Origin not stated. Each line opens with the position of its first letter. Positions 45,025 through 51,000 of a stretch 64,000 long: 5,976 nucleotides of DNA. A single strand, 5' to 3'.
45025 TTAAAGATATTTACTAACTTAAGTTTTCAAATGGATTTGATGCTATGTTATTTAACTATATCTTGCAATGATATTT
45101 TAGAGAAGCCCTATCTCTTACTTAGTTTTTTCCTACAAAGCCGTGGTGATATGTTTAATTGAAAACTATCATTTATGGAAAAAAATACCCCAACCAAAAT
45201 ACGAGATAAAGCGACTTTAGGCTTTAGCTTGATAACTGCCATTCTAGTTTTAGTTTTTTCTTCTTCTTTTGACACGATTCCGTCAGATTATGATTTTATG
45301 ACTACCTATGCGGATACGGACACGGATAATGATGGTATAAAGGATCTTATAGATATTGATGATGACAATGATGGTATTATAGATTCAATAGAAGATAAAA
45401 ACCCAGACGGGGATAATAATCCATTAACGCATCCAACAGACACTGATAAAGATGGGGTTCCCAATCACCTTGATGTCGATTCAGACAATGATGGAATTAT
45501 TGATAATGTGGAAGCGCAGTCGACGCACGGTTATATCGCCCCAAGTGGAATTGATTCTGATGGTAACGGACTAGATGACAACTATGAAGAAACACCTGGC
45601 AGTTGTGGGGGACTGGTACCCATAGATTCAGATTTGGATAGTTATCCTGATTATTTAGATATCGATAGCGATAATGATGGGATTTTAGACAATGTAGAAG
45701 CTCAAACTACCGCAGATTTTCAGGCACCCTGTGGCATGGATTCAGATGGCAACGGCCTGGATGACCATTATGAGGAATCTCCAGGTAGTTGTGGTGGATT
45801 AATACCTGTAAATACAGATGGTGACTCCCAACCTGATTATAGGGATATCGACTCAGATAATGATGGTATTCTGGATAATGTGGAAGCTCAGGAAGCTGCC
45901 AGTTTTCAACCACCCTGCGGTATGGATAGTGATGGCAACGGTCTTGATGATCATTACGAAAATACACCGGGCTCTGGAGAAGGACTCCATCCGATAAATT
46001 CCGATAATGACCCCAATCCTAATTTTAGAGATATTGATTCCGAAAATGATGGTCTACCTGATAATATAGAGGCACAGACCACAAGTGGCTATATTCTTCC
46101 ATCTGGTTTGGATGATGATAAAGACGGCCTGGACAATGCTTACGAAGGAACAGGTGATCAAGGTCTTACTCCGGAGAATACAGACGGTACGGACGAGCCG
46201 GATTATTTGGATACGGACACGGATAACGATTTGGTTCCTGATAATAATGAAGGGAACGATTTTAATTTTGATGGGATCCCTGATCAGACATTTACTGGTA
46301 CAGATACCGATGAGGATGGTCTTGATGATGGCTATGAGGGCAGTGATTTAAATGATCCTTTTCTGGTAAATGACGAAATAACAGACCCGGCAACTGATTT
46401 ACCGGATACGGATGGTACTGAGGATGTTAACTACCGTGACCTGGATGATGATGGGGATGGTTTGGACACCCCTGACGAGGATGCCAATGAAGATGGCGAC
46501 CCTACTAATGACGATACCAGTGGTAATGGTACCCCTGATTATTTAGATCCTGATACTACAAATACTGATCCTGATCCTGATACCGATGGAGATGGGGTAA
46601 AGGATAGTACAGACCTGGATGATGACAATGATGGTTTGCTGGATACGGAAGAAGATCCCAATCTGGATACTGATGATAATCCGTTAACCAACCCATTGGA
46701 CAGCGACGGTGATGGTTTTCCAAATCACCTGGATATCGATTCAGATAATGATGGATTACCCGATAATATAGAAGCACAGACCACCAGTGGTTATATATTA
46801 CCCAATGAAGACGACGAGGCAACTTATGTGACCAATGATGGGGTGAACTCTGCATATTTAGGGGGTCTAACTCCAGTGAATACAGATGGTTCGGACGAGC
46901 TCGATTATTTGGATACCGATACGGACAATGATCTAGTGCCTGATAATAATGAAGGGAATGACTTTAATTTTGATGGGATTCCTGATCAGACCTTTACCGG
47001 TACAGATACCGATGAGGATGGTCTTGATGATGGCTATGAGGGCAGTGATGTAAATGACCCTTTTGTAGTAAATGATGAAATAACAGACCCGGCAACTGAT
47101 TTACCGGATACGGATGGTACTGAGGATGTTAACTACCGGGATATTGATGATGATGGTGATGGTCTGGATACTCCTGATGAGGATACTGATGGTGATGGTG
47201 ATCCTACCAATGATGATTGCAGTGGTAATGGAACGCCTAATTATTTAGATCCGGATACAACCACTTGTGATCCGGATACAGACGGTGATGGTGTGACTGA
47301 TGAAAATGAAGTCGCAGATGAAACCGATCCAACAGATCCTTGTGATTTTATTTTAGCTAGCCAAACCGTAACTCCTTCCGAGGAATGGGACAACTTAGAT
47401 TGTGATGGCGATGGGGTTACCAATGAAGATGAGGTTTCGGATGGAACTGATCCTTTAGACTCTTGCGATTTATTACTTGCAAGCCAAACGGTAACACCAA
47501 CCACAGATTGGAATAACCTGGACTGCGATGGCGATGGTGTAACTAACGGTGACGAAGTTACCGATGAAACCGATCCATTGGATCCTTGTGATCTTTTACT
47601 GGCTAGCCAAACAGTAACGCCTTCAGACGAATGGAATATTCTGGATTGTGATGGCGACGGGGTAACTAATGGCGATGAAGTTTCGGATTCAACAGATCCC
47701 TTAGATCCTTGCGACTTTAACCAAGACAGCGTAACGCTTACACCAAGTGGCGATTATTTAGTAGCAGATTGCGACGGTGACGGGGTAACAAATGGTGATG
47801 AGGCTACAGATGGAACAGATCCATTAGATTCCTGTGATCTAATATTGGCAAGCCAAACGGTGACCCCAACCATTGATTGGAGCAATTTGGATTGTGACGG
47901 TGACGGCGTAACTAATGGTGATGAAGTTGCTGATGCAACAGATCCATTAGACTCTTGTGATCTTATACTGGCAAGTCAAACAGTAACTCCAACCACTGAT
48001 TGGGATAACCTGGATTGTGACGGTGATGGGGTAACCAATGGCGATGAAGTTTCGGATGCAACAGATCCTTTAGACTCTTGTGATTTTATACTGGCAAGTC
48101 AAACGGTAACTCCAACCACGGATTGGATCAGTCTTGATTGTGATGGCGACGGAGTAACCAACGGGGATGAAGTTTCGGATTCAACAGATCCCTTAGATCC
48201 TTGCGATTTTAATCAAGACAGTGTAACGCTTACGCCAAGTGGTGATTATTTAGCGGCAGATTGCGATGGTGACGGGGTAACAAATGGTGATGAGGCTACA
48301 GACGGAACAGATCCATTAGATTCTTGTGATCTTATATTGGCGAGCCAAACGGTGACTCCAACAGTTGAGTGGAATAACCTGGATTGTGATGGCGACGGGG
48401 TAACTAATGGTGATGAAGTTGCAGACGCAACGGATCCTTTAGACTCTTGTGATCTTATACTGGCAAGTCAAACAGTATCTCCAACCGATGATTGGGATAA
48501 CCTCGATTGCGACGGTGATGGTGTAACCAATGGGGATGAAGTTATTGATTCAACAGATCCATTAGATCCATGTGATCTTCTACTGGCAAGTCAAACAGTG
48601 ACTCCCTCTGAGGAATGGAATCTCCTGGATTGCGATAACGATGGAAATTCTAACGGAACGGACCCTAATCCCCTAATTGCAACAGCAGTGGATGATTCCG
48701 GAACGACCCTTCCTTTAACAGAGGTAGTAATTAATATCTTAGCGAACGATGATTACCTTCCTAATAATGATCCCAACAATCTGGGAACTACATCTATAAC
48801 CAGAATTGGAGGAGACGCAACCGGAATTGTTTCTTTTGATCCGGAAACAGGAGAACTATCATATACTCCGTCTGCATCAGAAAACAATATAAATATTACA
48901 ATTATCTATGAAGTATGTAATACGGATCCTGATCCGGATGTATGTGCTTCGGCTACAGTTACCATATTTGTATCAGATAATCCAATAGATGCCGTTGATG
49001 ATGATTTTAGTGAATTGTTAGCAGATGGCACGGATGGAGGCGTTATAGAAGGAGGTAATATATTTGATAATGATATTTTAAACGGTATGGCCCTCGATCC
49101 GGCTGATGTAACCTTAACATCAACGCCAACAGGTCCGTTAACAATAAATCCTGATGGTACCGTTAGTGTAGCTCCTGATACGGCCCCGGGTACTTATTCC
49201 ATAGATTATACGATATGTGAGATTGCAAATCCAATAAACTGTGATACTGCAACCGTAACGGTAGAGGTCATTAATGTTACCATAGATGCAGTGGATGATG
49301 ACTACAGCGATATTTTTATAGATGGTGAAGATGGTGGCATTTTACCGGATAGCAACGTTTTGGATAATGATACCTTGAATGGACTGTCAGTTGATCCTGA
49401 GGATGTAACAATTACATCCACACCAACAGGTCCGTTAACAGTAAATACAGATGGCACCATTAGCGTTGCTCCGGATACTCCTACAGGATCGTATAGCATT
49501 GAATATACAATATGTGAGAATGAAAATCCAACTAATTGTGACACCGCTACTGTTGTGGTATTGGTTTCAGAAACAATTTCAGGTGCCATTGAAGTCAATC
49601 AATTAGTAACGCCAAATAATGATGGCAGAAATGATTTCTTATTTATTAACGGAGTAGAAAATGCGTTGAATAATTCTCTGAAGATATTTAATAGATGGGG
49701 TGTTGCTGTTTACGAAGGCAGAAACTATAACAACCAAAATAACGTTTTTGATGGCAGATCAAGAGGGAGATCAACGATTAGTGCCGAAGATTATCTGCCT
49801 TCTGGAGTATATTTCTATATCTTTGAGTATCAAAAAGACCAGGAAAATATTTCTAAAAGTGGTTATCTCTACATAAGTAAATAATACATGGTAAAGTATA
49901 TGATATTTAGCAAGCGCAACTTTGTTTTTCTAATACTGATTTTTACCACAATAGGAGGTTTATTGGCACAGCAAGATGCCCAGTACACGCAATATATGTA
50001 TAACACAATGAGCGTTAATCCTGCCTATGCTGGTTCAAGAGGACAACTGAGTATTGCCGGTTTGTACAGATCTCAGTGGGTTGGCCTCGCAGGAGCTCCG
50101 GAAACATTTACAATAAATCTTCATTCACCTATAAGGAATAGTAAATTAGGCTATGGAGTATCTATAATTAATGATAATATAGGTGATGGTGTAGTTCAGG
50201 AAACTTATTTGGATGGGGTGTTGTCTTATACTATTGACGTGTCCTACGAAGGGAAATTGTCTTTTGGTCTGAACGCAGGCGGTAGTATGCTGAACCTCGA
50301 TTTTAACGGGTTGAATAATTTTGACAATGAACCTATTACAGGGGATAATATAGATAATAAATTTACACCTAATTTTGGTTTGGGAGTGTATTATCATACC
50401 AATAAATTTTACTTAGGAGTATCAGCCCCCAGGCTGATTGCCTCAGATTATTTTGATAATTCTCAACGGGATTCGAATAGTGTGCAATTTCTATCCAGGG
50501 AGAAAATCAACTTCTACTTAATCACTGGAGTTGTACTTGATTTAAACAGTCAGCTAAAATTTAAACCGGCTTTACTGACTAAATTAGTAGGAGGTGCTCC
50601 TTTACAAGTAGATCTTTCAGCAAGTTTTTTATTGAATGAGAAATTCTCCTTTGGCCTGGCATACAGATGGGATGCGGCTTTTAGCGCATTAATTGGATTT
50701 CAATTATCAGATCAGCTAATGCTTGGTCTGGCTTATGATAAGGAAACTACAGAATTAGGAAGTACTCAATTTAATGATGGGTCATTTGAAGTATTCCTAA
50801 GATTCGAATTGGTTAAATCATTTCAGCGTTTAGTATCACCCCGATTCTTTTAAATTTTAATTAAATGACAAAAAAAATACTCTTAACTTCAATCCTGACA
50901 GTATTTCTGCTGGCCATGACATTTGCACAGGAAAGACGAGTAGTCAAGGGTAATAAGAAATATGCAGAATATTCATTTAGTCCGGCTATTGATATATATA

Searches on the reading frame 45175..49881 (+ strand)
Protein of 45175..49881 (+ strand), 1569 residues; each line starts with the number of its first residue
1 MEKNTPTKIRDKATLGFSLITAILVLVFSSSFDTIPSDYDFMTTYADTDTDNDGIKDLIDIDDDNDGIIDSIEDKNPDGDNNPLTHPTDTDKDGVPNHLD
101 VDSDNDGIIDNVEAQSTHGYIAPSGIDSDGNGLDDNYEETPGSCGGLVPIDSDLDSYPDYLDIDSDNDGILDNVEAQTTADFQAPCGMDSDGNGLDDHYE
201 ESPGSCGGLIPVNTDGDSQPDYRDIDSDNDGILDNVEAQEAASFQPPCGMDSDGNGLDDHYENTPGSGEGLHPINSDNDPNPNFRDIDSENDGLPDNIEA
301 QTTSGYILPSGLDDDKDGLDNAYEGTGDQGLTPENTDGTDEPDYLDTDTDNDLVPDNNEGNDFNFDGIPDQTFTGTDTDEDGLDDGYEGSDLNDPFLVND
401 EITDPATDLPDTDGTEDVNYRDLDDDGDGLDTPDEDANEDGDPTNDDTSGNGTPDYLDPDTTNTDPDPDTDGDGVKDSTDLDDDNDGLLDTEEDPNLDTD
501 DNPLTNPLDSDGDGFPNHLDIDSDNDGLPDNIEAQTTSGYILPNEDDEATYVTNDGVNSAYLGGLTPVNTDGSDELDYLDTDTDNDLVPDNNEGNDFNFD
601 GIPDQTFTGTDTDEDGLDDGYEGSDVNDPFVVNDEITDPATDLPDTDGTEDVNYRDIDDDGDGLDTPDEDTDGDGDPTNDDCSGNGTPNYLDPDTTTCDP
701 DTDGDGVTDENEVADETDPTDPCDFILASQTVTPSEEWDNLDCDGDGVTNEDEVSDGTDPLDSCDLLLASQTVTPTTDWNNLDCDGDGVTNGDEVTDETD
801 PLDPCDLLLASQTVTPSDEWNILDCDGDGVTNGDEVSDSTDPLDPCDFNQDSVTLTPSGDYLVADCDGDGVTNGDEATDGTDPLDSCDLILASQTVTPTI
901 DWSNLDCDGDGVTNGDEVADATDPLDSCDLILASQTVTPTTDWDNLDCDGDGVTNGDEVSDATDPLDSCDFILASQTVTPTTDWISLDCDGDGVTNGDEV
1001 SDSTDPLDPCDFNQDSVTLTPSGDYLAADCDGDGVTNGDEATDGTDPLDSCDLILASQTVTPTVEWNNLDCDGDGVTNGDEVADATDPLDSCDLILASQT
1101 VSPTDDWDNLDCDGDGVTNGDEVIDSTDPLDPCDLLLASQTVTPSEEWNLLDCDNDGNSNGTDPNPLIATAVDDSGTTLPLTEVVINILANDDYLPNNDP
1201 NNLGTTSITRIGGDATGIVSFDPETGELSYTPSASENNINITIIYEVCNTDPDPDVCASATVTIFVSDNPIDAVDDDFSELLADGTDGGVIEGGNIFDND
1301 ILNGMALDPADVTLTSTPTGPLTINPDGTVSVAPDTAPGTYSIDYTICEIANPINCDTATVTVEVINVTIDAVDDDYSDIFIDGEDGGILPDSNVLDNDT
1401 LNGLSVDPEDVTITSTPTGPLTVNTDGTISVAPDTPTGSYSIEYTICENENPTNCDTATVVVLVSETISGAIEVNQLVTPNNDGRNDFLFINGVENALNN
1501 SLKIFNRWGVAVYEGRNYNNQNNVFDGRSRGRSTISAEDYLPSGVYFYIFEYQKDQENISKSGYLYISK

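Call 8: search_protein_families(library=ncbifam, proteins=[window:45175-49881:+], max_evalue=1)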
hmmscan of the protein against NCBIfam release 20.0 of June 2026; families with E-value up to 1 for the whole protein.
window:45175-49881:+ (1569 aa): 4 families
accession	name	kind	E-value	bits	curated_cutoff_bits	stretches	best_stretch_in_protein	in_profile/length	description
TIGR04131.1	Bac_Flav_CTERM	domain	2.6e-09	37.1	35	1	1473-1557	2-76/85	T9SS type B sorting domain-containing protein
NF041410.1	XopAW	subfamily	1.3e-06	28.4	120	5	944-1088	33-164/235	XopAW family type III secretion system calcium-binding effector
NF053691.1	BamM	equivalog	0.0012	17.9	315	4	81-119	258-296/376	BamM family beta-barrel-assembly machinery protein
TIGR04183.1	Por_Secre_tail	domain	0.034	14.1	23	1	1478-1555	1-63/72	T9SS type A sorting domain-containing protein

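Call 9: search_protein_families(library=pfam, proteins=[window:45175-49881:+], max_evalue=1)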
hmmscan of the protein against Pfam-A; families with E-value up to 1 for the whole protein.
window:45175-49881:+ (1569 aa): 3 families
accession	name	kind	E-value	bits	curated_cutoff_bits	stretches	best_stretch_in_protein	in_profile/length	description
PF13585.12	CHU_C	-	2.8e-25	88.7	27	1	1472-1567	1-86/86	CHU_C Type IX secretion signal domain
PF18884.5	TSP3_bac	-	8.7e-22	77.1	25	14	742-762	1-21/22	Bacterial TSP3 repeat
PF14352.11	DUF4402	-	0.084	14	25.2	0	1400-1446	78-125/129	Domain of unknown function (DUF4402)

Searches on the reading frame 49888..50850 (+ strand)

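Call 8: search_protein_families(library=ncbifam, proteins=[window:49888-50850:+], max_evalue=1)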
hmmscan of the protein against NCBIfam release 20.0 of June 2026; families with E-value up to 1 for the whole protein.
window:49888-50850:+ (321 aa): 1 family
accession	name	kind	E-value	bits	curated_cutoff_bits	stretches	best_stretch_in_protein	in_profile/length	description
TIGR03519.1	T9SS_PorP_fam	subfamily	2.4e-77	260.3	90.55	1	9-307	2-291/292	PorP/SprF family type IX secretion system membrane protein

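Call 9: search_protein_families(library=pfam, proteins=[window:49888-50850:+], max_evalue=1)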
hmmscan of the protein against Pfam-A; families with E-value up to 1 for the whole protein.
window:49888-50850:+ (321 aa): 2 families
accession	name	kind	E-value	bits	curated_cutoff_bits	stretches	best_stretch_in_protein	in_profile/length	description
PF11751.14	PorP_SprF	-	3.5e-88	296.1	22.3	1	27-306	3-273/273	Type IX secretion system membrane protein PorP/SprF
PF13729.12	TraF_2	-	0.01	15.5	25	1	142-262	176-255/264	F plasmid transfer operon, TraF, protein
